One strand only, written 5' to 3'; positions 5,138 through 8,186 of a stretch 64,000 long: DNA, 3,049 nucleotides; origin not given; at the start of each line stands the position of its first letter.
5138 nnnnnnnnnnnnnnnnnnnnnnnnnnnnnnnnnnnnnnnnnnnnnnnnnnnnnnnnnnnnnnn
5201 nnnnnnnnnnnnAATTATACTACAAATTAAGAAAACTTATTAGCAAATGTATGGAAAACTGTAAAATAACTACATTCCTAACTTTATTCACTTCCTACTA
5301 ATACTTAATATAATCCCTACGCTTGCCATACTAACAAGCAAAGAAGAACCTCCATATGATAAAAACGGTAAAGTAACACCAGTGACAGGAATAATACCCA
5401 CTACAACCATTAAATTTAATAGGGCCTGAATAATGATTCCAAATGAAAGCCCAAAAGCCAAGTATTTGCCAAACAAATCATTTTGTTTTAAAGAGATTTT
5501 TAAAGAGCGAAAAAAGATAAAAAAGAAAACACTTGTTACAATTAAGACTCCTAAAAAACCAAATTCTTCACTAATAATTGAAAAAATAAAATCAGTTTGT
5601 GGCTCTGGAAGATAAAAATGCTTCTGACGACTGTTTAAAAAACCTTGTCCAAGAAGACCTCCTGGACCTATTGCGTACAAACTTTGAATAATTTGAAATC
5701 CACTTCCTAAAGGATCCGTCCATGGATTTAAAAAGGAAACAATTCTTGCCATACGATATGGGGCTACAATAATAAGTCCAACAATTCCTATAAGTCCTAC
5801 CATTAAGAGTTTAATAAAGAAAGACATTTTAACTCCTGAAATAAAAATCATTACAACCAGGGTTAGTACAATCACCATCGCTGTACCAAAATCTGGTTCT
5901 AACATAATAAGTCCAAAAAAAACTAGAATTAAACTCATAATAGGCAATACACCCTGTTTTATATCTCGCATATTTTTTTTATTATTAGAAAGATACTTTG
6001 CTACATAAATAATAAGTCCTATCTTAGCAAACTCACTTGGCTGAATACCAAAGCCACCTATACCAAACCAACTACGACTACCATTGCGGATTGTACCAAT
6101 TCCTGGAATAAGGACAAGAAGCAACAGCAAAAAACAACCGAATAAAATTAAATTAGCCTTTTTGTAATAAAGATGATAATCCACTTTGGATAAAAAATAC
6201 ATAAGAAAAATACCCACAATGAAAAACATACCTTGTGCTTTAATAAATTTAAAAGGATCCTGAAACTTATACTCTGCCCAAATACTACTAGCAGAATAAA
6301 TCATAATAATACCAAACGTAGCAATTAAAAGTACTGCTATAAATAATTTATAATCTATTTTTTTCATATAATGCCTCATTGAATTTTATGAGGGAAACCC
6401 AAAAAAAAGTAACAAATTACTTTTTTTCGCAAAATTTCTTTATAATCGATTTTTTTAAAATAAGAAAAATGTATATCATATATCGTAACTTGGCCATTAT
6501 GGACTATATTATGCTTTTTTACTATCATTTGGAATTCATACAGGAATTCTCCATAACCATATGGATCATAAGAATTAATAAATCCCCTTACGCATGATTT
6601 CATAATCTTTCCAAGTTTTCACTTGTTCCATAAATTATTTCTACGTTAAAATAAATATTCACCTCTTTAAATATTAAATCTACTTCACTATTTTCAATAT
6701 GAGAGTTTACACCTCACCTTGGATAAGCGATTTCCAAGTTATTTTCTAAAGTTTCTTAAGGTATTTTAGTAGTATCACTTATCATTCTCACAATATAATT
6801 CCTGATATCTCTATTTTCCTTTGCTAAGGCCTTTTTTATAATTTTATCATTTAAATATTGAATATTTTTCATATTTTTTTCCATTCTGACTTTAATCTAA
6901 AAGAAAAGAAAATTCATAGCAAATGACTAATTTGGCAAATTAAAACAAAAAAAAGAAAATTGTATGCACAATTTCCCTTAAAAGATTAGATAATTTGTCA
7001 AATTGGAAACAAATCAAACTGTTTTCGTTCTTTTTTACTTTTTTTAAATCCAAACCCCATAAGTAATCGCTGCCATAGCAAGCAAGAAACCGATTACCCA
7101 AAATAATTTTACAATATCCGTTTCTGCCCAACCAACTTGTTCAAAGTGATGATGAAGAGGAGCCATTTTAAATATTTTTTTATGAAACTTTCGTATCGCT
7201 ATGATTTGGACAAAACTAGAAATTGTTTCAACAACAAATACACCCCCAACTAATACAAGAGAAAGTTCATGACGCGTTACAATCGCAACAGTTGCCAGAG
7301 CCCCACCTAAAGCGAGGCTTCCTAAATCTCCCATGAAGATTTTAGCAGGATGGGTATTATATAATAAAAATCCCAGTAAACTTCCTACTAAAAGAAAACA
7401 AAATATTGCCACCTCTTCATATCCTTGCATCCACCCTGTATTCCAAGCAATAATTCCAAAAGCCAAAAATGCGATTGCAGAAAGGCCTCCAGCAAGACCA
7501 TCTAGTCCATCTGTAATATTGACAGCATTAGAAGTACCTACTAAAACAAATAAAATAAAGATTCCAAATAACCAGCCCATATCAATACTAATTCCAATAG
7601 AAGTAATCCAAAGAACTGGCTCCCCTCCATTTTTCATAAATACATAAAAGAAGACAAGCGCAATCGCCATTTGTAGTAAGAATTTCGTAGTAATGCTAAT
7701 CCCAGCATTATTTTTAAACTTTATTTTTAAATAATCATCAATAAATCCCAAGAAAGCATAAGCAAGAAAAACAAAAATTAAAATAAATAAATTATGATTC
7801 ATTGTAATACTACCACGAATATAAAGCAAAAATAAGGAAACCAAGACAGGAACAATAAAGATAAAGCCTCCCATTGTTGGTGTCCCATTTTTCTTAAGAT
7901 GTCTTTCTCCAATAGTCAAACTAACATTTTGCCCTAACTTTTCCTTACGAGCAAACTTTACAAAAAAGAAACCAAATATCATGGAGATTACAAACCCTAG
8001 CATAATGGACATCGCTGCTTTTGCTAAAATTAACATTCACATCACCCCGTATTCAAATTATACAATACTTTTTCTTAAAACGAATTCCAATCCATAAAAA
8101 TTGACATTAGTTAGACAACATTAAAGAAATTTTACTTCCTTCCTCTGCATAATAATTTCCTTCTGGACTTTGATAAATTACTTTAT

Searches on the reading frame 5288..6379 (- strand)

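Call 5: search_protein_families(library=ncbifam, proteins=[window:5288-6379:-])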
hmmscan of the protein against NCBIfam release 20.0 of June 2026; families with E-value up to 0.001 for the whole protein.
window:5288-6379:- (363 aa): 6 families
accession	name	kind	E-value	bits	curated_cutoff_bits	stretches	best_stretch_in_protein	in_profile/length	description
TIGR02615.1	spoVE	exception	3.6e-137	457.6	448.8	1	9-362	1-354/354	stage V sporulation protein E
TIGR02614.1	ftsW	equivalog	1.1e-122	409.5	337.5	1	10-363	2-356/357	putative lipid II flippase FtsW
TIGR02210.1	rodA_shape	equivalog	1.2e-99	333.8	336.7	1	9-362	1-354/357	rod shape-determining protein RodA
NF008042.0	PRK10774.1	equivalog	2.5e-79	267.1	493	1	9-360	36-388/405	cell division protein FtsW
NF008060.0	PRK10794.1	equivalog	9.7e-60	202.4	590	1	8-361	10-360/370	peptidoglycan glycosyltransferase MrdB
NF037961.1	RodA_shape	subfamily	5.8e-51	174.1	150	2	226-350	272-397/415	rod shape-determining protein RodA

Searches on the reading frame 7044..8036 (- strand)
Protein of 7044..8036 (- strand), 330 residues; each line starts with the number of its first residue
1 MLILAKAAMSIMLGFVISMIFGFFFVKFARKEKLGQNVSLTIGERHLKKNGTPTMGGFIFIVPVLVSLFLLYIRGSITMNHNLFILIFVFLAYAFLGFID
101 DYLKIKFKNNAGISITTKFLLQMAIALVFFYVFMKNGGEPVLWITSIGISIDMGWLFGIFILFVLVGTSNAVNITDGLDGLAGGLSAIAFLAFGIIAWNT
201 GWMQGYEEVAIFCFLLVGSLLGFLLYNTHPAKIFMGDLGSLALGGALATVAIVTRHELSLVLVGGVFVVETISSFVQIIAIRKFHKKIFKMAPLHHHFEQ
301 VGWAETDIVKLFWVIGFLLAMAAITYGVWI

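Call 5: search_protein_families(library=ncbifam, proteins=[window:7044-8036:-])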
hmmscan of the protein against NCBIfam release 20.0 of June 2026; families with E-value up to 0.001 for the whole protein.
window:7044-8036:- (330 aa): 3 families
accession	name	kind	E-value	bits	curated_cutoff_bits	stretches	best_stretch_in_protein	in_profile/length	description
TIGR00445.1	mraY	equivalog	4.9e-95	318.7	192.05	1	18-324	1-315/321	phospho-N-acetylmuramoyl-pentapeptide-transferase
NF053644.1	MraY_archaea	equivalog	2e-39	135.9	450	2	138-324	168-340/340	pseudomurein biosynthesis MraY family phospho-N-acetylmuramoyl-pentapeptide-transferase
TIGR02380.1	ECA_wecA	exception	6.4e-15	55.1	326.05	1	13-321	6-303/346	UDP-N-acetylglucosamine--undecaprenyl-phosphate N-acetylglucosaminephosphotransferase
